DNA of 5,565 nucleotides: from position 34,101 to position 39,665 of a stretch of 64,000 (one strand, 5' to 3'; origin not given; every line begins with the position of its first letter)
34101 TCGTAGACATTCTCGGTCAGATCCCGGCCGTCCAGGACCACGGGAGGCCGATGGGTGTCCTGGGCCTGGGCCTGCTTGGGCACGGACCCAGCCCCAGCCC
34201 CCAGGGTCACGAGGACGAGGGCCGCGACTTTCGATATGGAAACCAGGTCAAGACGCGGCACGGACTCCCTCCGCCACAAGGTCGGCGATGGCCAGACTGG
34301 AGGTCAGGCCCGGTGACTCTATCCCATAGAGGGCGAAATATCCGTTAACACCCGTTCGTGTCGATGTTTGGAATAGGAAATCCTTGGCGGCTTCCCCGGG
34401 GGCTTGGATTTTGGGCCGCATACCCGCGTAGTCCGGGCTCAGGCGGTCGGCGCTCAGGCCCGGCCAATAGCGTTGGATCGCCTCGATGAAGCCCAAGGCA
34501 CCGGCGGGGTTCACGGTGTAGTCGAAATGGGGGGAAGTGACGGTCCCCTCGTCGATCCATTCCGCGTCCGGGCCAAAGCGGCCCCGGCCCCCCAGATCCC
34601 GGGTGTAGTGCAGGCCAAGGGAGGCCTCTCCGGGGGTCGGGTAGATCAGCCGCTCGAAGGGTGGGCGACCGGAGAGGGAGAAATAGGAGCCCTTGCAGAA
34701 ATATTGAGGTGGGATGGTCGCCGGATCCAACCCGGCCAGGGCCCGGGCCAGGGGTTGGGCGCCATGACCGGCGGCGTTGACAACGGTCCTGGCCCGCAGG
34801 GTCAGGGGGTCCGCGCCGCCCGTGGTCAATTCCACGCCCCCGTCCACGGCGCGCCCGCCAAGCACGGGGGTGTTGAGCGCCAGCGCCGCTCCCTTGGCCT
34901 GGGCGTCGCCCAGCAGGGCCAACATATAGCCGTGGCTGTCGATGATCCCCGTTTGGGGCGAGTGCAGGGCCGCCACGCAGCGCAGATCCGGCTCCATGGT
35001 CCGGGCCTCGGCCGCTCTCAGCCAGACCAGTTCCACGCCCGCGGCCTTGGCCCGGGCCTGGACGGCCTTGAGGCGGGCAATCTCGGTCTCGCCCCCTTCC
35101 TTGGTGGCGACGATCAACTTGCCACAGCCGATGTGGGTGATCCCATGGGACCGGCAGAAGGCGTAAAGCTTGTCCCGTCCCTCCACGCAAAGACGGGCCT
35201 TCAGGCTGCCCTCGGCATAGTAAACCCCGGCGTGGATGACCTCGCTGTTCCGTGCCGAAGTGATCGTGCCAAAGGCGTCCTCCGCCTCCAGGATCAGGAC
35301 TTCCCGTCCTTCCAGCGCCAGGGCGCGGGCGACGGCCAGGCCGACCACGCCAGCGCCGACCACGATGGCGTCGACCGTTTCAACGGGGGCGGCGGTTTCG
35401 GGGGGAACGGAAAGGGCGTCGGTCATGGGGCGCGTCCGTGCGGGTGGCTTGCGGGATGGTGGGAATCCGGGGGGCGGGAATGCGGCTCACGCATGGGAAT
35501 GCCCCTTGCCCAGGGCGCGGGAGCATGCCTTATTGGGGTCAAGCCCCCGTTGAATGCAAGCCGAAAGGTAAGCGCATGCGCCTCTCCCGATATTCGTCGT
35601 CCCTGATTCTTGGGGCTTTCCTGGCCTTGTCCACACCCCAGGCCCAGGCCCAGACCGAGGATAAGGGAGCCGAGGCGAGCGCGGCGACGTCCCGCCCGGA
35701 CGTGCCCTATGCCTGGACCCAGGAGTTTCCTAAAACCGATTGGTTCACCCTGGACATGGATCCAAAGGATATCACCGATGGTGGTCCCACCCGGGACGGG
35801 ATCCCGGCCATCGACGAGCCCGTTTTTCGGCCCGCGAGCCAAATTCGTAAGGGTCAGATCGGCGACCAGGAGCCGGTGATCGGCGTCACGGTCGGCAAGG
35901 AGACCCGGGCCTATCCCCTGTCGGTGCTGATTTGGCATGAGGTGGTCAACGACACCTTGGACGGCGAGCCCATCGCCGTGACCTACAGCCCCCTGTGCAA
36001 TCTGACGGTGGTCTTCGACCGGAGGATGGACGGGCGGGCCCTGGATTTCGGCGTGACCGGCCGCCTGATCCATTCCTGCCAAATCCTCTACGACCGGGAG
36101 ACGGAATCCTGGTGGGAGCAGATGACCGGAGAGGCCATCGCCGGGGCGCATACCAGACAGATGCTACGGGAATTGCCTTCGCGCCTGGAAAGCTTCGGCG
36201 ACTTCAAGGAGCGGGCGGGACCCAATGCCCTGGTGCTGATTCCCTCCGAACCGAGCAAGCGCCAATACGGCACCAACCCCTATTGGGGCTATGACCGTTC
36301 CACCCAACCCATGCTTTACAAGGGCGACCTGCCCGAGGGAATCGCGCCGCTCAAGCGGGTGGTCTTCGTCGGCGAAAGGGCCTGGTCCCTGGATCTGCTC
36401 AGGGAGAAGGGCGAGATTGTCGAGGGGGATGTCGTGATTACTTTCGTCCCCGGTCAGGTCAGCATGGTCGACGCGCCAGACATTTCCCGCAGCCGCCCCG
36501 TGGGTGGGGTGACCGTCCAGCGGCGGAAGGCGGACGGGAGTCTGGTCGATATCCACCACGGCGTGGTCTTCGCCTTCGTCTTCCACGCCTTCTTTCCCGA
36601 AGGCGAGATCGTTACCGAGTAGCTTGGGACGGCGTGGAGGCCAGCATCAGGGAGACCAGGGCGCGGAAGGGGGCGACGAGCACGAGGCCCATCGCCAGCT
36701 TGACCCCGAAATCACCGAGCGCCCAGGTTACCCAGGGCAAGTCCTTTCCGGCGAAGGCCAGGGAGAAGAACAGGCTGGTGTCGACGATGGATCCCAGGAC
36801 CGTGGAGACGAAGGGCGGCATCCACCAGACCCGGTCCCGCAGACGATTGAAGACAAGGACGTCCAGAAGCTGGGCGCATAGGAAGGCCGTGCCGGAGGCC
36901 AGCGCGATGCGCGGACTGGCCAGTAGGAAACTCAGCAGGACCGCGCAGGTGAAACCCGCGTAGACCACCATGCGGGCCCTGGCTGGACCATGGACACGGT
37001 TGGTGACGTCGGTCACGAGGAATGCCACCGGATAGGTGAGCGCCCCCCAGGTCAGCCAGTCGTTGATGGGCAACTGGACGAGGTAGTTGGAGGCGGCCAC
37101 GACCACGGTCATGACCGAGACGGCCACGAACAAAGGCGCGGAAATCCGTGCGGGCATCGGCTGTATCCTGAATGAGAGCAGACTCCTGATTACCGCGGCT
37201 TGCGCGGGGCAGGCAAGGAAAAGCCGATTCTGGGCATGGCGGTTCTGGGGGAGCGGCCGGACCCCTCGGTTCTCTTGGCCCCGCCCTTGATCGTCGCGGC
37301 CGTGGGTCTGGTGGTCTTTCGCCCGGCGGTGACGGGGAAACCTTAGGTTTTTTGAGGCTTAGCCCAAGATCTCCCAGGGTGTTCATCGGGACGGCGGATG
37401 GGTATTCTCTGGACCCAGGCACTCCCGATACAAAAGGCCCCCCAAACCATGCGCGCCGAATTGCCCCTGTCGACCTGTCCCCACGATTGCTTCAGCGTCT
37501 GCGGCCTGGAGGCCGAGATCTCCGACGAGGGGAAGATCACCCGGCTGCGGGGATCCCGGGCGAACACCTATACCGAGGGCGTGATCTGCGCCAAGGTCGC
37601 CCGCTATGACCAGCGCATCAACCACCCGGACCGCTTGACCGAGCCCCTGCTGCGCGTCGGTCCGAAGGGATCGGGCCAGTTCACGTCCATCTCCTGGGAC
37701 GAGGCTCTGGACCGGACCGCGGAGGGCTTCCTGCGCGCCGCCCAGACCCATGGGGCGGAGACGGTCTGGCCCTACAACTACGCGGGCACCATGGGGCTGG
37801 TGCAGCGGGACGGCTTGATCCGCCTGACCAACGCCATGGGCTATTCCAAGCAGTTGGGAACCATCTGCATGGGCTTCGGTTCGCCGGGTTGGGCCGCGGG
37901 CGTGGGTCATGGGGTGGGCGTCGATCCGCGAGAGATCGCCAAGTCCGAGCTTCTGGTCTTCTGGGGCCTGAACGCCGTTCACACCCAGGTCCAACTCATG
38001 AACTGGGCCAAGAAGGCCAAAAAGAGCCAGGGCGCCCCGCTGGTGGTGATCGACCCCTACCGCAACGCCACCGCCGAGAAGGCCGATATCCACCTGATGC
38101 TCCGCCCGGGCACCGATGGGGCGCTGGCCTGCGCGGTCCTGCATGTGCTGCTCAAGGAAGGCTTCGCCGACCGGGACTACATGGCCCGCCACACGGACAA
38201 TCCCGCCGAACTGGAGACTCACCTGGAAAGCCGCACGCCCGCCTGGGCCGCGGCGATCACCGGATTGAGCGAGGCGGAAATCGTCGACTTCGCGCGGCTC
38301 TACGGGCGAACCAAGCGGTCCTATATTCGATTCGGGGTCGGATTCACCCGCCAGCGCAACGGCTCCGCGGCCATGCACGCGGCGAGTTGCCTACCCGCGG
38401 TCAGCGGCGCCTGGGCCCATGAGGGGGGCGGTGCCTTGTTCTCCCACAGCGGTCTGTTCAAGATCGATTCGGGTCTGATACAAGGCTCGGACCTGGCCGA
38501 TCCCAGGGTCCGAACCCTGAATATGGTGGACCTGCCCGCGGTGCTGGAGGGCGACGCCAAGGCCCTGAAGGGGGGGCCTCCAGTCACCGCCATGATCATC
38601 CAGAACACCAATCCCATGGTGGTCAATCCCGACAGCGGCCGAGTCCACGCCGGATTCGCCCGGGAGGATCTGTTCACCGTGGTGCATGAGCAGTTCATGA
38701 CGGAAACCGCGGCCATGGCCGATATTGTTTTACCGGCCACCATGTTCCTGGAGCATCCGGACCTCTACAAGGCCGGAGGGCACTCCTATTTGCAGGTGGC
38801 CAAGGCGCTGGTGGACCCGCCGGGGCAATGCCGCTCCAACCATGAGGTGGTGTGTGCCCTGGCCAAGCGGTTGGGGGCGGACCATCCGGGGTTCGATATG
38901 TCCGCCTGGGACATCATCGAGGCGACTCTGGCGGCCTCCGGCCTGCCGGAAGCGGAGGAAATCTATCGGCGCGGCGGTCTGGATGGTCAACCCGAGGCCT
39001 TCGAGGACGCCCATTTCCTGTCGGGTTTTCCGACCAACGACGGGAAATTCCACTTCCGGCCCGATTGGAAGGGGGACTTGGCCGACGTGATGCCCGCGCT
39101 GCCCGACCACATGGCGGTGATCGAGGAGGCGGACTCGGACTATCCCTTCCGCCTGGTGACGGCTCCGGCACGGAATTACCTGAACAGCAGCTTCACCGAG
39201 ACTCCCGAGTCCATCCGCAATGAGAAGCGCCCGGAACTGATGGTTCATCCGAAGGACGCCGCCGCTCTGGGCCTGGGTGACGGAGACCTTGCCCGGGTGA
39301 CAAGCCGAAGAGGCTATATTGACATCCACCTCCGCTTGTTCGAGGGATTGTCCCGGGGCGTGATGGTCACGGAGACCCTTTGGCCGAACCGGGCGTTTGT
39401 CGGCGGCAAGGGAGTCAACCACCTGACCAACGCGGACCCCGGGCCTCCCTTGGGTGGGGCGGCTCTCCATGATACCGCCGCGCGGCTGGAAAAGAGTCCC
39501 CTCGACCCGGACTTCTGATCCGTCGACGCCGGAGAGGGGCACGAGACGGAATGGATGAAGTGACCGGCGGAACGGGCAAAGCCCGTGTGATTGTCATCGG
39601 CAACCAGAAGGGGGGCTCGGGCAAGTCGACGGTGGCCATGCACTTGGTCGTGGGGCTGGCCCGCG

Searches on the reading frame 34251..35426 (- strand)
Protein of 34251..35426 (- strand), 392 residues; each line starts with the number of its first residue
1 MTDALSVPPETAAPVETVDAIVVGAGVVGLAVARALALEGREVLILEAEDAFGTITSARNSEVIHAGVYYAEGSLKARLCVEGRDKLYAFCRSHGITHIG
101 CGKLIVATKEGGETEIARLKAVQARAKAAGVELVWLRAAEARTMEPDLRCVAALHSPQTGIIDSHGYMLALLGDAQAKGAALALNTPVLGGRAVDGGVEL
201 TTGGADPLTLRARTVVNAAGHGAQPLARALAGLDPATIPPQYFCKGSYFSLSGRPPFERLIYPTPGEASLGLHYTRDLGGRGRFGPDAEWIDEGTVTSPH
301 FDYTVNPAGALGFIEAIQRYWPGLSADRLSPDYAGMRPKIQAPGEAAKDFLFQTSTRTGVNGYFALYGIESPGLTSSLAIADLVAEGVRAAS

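Call 20: search_protein_families(library=pfam, proteins=[window:34251-35426:-], max_evalue=0.001)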
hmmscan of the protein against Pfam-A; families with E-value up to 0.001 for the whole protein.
window:34251-35426:- (392 aa): 3 families
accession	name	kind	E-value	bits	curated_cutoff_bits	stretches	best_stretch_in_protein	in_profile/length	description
PF01266.30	DAO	-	1.2e-62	212.9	27.9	1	19-386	1-352/353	FAD dependent oxidoreductase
PF13450.12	NAD_binding_8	-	1.4e-06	28.9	21.9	1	22-62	1-42/68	NAD(P)-binding Rossmann-like domain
PF01946.23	Thi4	-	1.4e-06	28.1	26.2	0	18-53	18-54/235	Thi4 family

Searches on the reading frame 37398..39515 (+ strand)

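Call 20: search_protein_families(library=pfam, proteins=[window:37398-39515:+], max_evalue=0.001)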
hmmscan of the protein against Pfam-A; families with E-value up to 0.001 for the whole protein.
window:37398-39515:+ (706 aa): 3 families
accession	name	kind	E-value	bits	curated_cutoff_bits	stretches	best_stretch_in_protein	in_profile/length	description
PF00384.28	Molybdopterin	-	1.7e-41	142.9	24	1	79-491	1-353/353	Molybdopterin oxidoreductase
PF01568.27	Molydop_binding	-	6.6e-17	62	26.8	1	584-692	1-108/110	Molydopterin dinucleotide binding domain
PF04879.21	Molybdop_Fe4S4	-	4.3e-06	27.1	22.7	1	25-76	6-55/55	Molybdopterin oxidoreductase Fe4S4 domain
